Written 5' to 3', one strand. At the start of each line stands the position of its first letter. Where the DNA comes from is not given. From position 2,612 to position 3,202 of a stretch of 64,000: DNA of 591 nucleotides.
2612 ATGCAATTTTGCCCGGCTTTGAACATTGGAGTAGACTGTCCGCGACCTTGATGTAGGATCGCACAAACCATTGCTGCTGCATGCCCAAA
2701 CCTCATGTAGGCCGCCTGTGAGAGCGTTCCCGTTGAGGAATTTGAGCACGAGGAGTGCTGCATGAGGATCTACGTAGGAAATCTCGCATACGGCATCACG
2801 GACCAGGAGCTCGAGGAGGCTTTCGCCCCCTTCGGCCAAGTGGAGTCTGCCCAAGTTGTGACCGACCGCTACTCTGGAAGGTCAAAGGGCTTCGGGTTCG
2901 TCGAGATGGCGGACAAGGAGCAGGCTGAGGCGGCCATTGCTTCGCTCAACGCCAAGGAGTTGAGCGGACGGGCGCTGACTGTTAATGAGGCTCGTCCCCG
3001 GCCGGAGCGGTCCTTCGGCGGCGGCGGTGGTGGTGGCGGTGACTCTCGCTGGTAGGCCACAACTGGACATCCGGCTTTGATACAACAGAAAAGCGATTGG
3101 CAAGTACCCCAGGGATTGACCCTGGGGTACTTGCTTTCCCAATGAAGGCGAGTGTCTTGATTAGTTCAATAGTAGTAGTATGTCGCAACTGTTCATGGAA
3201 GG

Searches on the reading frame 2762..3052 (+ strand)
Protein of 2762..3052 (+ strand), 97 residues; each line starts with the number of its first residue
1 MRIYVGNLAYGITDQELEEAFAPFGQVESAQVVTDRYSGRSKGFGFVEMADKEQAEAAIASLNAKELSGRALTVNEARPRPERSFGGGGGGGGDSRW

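Call 80: search_protein_families(library=pfam, proteins=[window:2762-3052:+])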
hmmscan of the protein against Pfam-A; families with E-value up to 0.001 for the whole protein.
window:2762-3052:+ (97 aa): 1 family
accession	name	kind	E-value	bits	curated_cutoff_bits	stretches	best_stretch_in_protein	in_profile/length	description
PF00076.28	RRM_1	-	1.2e-25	89.6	20.7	1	3-72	1-69/70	RNA recognition motif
